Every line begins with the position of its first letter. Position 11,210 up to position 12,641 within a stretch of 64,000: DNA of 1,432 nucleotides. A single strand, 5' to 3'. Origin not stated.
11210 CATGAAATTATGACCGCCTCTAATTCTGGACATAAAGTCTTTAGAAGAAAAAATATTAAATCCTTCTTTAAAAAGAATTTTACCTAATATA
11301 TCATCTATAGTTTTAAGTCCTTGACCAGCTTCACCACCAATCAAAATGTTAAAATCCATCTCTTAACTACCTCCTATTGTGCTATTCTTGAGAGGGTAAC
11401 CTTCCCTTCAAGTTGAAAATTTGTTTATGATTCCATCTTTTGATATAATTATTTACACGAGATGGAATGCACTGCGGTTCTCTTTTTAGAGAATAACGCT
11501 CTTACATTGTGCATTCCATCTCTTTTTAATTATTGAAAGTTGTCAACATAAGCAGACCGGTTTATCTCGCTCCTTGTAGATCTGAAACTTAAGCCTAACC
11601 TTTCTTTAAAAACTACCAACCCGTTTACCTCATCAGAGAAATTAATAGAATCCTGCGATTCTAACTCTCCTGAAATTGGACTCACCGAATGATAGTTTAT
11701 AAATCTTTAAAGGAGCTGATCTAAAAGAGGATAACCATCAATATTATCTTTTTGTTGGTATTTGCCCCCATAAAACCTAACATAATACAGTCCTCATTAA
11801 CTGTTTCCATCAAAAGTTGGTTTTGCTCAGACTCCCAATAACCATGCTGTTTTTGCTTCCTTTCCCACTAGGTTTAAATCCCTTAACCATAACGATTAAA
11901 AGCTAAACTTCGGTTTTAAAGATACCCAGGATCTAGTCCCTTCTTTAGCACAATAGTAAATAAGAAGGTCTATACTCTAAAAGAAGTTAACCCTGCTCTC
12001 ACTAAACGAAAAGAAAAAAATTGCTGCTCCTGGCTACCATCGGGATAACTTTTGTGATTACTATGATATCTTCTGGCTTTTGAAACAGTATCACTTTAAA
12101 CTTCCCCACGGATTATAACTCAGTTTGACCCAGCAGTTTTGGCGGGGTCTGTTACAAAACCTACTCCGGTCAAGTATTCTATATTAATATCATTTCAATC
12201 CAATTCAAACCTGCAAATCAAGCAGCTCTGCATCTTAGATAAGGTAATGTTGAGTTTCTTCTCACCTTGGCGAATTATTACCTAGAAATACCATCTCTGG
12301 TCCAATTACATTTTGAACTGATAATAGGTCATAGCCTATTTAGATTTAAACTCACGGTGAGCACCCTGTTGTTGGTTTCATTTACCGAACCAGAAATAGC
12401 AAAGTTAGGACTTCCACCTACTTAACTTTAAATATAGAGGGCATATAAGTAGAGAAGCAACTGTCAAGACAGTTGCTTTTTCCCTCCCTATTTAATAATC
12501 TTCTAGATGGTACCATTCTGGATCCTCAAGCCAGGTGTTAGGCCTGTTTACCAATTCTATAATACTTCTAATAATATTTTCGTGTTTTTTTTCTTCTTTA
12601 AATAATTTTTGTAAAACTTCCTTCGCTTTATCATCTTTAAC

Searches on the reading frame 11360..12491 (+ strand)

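Call 73: search_dna_similar(query=L018:2434-3285:-, collection=plasmids, mode=protein, rows=spread, max_rows=40, max_evalue=1e-20)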
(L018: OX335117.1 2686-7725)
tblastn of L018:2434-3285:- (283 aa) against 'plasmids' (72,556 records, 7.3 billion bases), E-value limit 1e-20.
The search stops at 5000 records and this limit was reached: more records match than are counted here, and every count below describes the 5000 best-scoring records only.
Records with a match: at least 5000; places in all: 9169; records where one place covers at least 80% of the query: 4920.
Best place of each record, by identity: >=99% 12; 95-99% 1; 60-80% 1; <60% 4986.
By first word of the organism name: Klebsiella 1071; Escherichia 1008; Enterococcus 766; Bacillus 515; Enterobacter 300; Salmonella 270; Lactococcus 129; Shigella 95; Streptomyces 73; Priestia 63; and 126 more.
By predicted mobility (MOB-suite, as given by PLSDB): conjugative 2860; non-mobilizable 1238; mobilizable 902.
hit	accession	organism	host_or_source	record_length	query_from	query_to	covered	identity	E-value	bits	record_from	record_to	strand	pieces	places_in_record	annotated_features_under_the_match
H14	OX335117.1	Apilactobacillus kunkeei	Apis mellifera,European honeybee,honey ...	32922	1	283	100%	99.6%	0e+0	589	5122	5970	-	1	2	IS3 family transposase ISLmo1 | hypothetical protein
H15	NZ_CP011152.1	Bacillus cereus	cell culture,soil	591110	4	278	97%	39.2%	6e-51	186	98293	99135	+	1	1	none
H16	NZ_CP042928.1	Bacillus cereus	ocean sediment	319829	4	279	98%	36.2%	3e-42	161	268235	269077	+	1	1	IS3 family transposase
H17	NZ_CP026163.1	Klebsiella pneumoniae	Homo sapiens,urine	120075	4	275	96%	34.5%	1e-36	145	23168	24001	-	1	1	IS3 family transposase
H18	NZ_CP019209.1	Enterococcus faecium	Homo sapiens,Rectal swab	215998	19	276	91%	36.1%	9e-36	142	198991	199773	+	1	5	IS3-like element ISEnfa3 family transposase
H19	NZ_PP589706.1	Lactococcus sp.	Bacterial culture,Dairy environment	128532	5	279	97%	33.4%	4e-29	123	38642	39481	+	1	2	IS3-like element IS981 family transposase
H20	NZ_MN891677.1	Klebsiella pneumoniae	-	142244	4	278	97%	33.1%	7e-34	137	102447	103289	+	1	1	IS3 family transposase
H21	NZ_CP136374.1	Bacillus mycoides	whole organism,soil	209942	9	279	96%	33.6%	3e-32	132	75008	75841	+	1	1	IS3 family transposase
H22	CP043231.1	Bacillus thuringiensis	whole organism,soil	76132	1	279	99%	32.3%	2e-35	142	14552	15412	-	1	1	IS3 family transposase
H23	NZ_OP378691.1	Enterococcus faecium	-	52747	10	273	93%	33.7%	9e-28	119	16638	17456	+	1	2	IS3 family transposase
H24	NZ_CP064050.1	Enterococcus faecium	Homo sapiens,rectal swab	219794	5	271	94%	32.9%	6e-23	105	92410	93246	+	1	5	IS3 family transposase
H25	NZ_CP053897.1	Providencia rettgeri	duck,intestine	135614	1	282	100%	31.1%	1e-32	133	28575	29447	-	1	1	IS3 family transposase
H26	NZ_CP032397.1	Salmonella enterica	cattle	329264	1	282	100%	31.1%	1e-32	133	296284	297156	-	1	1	IS3 family transposase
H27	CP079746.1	Comamonas aquatica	cell culture,water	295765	1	279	99%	31.0%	7e-32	131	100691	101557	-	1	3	IS3 family transposase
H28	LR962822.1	Enterococcus faecalis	-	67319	7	276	95%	31.3%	9e-30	125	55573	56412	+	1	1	record has no annotation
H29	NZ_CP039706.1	Clostridium butyricum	Homo sapiens,isolation from The first ...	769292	22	275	90%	33.0%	3e-30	127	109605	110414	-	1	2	IS3 family transposase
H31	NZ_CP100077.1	Klebsiella pneumoniae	Homo sapiens,throat swab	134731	3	279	98%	30.1%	2e-32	132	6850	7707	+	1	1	IS3-like element ISKpn38 family transposase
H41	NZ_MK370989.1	Escherichia coli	-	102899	3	275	96%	29.3%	5e-33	134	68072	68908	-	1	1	IS3-like element IS150 family transposase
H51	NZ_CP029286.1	Xanthomonas phaseoli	Phaseolus vulgaris,whole genome assembly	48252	22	283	93%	29.0%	2e-25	112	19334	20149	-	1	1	IS3 family transposase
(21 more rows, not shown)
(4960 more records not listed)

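Call 74: get_annotated_region(hit=H15, flank=700)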
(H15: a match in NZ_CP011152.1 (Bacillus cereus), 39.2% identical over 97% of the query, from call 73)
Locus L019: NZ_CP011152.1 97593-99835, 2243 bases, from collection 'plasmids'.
description: Bacillus cereus strain CMCC P0021 plasmid pRML04, complete sequence
organism: Bacillus cereus (NCBI taxid 1396)
taxonomy: Bacteria; Bacillota; Bacilli; Bacillales; Bacillaceae; Bacillus; Bacillus cereus
host: -; source: cell culture,soil; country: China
typing (MOB-suite, as given by PLSDB): non-mobilizable; replicon rep_cluster_125; mating-pair formation MPF_T
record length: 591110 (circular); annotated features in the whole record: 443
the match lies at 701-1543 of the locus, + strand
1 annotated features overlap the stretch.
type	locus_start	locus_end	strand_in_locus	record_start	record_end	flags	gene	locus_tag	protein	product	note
CDS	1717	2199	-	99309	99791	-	-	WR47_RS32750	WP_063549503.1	hypothetical protein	-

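Call 75: get_annotated_region(hit=H17, flank=700)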
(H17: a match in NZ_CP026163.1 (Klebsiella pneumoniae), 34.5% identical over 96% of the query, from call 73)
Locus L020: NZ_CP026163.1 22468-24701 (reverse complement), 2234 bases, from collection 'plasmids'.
description: Klebsiella pneumoniae strain F13 plasmid pF13_1, complete sequence
organism: Klebsiella pneumoniae (NCBI taxid 573)
taxonomy: Bacteria; Pseudomonadota; Gammaproteobacteria; Enterobacterales; Enterobacteriaceae; Klebsiella; Klebsiella pneumoniae
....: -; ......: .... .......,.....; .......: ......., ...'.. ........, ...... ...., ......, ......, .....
typing (MOB-suite, as given by PLSDB): conjugative; replicon IncFIB,IncFII,rep_cluster_2183; relaxase MOBF,MOBF; mating-pair formation MPF_F
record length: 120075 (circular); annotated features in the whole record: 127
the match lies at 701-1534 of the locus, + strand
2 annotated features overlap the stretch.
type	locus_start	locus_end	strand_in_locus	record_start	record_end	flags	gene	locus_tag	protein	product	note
CDS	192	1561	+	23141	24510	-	-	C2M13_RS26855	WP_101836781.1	IS3 family transposase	-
CDS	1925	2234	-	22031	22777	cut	-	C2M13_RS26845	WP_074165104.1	IclR family transcriptional regulator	GO:0006355 - regulation of DNA-templated transcription [Evidence IEA]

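Call 76: get_annotated_region(hit=H18, flank=700)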
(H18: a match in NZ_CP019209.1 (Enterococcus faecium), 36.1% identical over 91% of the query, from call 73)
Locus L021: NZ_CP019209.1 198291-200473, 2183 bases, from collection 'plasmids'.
description: Enterococcus faecium strain 2014-VREF-41 plasmid p41-1, complete sequence
organism: Enterococcus faecium (NCBI taxid 1352)
taxonomy: Bacteria; Bacillota; Bacilli; Lactobacillales; Enterococcaceae; Enterococcus; Enterococcus faecium
host: -; source: Homo sapiens,Rectal swab; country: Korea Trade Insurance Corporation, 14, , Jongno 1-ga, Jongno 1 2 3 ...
typing (MOB-suite, as given by PLSDB): non-mobilizable; replicon rep_cluster_893
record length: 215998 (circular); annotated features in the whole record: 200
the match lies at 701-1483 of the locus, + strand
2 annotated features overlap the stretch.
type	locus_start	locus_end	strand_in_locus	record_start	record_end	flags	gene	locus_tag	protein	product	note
CDS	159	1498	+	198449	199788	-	-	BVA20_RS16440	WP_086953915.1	IS3-like element ISEnfa3 family transposase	GO:0006313 - DNA transposition [Evidence IEA]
CDS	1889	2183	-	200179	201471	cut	-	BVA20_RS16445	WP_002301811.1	IS256 family transposase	-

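Call 77: get_annotated_region(hit=H19, flank=700)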
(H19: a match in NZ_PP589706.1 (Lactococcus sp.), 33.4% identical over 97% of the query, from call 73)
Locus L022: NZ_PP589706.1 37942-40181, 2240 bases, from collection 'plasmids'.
description: Lactococcus sp. strain UCCL634 plasmid pUCCL634D, complete sequence
organism: Lactococcus sp. (NCBI taxid 44273)
taxonomy: Bacteria; Bacillota; Bacilli; Lactobacillales; Streptococcaceae; Lactococcus; Lactococcus sp.
host: -; source: Bacterial culture,Dairy environment; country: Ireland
typing (MOB-suite, as given by PLSDB): conjugative; replicon rep_cluster_2422,rep_cluster_664; relaxase MOBQ,MOB_Unknown; mating-pair formation MPF_T
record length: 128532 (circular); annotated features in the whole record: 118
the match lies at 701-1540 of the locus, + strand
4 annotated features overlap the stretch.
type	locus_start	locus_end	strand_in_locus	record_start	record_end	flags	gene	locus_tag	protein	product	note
CDS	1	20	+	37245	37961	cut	-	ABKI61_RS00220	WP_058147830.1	ABC transporter ATP-binding protein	-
CDS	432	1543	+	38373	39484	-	-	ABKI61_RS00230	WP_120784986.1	IS3-like element IS981 family transposase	GO:0006313 - DNA transposition [Evidence IEA]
CDS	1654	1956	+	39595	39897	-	mobC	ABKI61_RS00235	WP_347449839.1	plasmid mobilization relaxosome protein MobC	-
CDS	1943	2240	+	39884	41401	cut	-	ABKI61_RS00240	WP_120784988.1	relaxase/mobilization nuclease domain-containing protein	-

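Call 78: get_annotated_region(hit=H22, flank=700)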
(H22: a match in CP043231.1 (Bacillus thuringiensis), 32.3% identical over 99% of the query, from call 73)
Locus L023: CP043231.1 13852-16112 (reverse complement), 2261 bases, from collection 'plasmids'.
description: Bacillus thuringiensis strain Bt-GS57 plasmid unnamed, complete sequence
organism: Bacillus thuringiensis (NCBI taxid 1428)
taxonomy: Bacteria; Bacillota; Bacilli; Bacillales; Bacillaceae; Bacillus; Bacillus thuringiensis
host: -; source: whole organism,soil; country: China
typing (MOB-suite, as given by PLSDB): conjugative; replicon rep_cluster_163; relaxase MOBP; mating-pair formation MPF_T
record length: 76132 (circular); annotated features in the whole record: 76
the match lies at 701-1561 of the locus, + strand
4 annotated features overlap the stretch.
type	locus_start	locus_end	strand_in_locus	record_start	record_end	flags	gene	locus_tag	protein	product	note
CDS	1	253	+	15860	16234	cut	-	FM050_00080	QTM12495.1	hypothetical protein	-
CDS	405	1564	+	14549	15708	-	-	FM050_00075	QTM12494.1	IS3 family transposase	-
CDS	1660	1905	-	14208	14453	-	-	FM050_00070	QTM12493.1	hypothetical protein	-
CDS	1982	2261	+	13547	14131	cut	-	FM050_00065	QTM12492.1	hypothetical protein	-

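Call 79: get_annotated_region(hit=H25, flank=700)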
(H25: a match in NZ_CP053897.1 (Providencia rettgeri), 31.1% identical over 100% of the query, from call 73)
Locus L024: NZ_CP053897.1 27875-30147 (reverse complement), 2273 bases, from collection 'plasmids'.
description: Providencia rettgeri strain YPR31 plasmid pYPR31, complete sequence
organism: Providencia rettgeri (NCBI taxid 587)
taxonomy: Bacteria; Pseudomonadota; Gammaproteobacteria; Enterobacterales; Morganellaceae; Providencia; Providencia rettgeri
host: -; source: duck,intestine; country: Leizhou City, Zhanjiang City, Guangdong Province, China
typing (MOB-suite, as given by PLSDB): conjugative; replicon rep_cluster_1506; relaxase MOBH; mating-pair formation MPF_F
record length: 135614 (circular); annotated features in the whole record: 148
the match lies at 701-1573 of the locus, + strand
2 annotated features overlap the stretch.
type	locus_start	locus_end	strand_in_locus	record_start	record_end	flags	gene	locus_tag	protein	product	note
CDS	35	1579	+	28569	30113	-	-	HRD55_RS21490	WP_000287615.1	IS3 family transposase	-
CDS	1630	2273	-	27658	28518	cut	-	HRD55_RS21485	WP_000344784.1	TniB family NTP-binding protein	-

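Call 80: get_annotated_region(hit=H29, flank=700)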
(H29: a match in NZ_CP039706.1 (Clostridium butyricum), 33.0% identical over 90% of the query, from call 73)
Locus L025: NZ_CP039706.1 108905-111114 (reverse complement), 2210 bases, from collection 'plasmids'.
description: Clostridium butyricum strain 4-1 plasmid p-butyl_plas_4-1, complete sequence
organism: Clostridium butyricum (NCBI taxid 1492)
taxonomy: Bacteria; Bacillota; Clostridia; Eubacteriales; Clostridiaceae; Clostridium; Clostridium butyricum
host: -; source: Homo sapiens,isolation from The first stool of the new borne,first stool of the newborn; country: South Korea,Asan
typing (MOB-suite, as given by PLSDB): non-mobilizable
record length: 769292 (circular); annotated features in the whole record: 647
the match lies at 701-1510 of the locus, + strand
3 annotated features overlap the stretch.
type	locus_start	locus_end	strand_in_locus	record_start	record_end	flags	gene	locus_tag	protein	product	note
CDS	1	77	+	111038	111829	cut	-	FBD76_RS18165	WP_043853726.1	hypothetical protein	-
CDS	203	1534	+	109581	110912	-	-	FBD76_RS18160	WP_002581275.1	IS3 family transposase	-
CDS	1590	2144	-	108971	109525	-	-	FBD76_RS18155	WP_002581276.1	TetR/AcrR family transcriptional regulator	-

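Call 81: get_annotated_region(hit=H41, flank=700)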
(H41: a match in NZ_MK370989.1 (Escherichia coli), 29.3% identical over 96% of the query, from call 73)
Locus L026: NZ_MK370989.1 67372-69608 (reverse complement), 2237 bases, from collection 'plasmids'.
description: Escherichia coli strain E0272 plasmid pE0272_2, complete sequence
organism: Escherichia coli (NCBI taxid 562)
taxonomy: Bacteria; Pseudomonadota; Gammaproteobacteria; Enterobacterales; Enterobacteriaceae; Escherichia; Escherichia coli
host: -; source: -; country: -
typing (MOB-suite, as given by PLSDB): mobilizable; replicon IncFIA,IncFIB; mating-pair formation MPF_F
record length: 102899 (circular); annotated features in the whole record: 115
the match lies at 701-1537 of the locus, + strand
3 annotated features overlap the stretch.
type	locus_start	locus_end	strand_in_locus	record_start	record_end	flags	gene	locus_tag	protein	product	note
CDS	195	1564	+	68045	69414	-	-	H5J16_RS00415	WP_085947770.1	IS3-like element IS150 family transposase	GO:0006313 - DNA transposition [Evidence IEA]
CDS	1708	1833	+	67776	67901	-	-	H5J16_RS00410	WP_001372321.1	type I toxin-antitoxin system Hok family toxin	-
CDS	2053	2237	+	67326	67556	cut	-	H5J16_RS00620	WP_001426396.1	hypothetical protein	-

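Call 82: get_annotated_region(hit=H51, flank=700)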
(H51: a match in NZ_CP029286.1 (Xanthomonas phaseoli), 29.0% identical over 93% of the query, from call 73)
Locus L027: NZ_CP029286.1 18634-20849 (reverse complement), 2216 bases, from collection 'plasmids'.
description: Xanthomonas phaseoli pv. phaseoli strain Xcp25 plasmid unnamedc, complete sequence
organism: Xanthomonas phaseoli (NCBI taxid 317013)
taxonomy: Bacteria; Pseudomonadota; Gammaproteobacteria; Lysobacterales; Lysobacteraceae; Xanthomonas; Xanthomonas phaseoli
host: -; source: Phaseolus vulgaris,whole genome assembly; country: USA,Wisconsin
typing (MOB-suite, as given by PLSDB): conjugative; replicon rep_cluster_1991; relaxase MOBF,MOBP; mating-pair formation MPF_T
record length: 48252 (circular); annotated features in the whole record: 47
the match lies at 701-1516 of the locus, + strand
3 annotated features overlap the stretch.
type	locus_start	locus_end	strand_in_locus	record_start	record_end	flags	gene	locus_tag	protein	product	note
CDS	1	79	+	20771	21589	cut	-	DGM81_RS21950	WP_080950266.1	lytic transglycosylase domain-containing protein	-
CDS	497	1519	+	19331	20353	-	-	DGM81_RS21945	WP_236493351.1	IS3 family transposase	-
CDS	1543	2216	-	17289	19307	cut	mobF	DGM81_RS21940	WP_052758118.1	MobF family relaxase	-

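Call 83: get_annotated_region(hit=H31, flank=700)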
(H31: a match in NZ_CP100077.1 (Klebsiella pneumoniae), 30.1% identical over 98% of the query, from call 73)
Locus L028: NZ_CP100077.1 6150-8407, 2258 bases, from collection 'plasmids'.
description: Klebsiella pneumoniae strain RJKP36 plasmid pRJKP36-1, complete sequence
organism: Klebsiella pneumoniae (NCBI taxid 573)
taxonomy: Bacteria; Pseudomonadota; Gammaproteobacteria; Enterobacterales; Enterobacteriaceae; Klebsiella; Klebsiella pneumoniae
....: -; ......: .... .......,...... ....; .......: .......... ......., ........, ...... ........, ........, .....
typing (MOB-suite, as given by PLSDB): conjugative; replicon IncFII,rep_cluster_1418; relaxase MOBF,MOBF; mating-pair formation MPF_F
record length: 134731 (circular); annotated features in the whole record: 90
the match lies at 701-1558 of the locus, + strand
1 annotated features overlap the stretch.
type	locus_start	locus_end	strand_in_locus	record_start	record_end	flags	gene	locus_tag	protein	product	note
CDS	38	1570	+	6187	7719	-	-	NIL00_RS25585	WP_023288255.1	IS3-like element ISKpn38 family transposase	GO:0006313 - DNA transposition [Evidence IEA]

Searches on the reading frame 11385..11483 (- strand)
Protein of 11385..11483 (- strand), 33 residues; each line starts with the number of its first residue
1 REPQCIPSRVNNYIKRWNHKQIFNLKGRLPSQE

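Call 67: search_protein_families(library=pfam, max_evalue=10, proteins=[window:11385-11468:-])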
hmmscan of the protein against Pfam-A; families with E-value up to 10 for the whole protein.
seq(28 aa): 0 families

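Call 68: search_protein_families(library=ncbifam, max_evalue=10, proteins=[window:11385-11468:-])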
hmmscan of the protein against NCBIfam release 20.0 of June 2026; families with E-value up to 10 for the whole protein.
seq(28 aa): 0 families

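Call 86: search_protein_representatives(protein=window:11385-11483:-)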
Query: 33 residues. Proteins with E-value up to 0.001 (for the whole library): 1; up to 1e-10: 0; up to 1e-30: 0. The best 1 are listed.
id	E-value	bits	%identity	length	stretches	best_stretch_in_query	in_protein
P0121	5.4e-04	35.0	45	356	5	4-23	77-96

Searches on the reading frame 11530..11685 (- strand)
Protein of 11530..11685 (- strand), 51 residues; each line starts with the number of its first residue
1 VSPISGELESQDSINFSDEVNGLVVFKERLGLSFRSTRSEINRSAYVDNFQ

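Call 59: find_encoding_contigs(protein=window:11530-11685:-, flank=3000, max_places=10)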
Protein window:11530-11685:- (51 aa): no gene with exactly this product is on record in the collection.

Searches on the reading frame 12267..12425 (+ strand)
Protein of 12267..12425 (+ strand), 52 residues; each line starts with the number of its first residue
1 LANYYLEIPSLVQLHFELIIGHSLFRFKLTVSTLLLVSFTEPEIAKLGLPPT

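Call 60: find_encoding_contigs(protein=window:12267-12425:+, flank=3000, max_places=10)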
Protein window:12267-12425:+ (52 aa): no gene with exactly this product is on record in the collection.
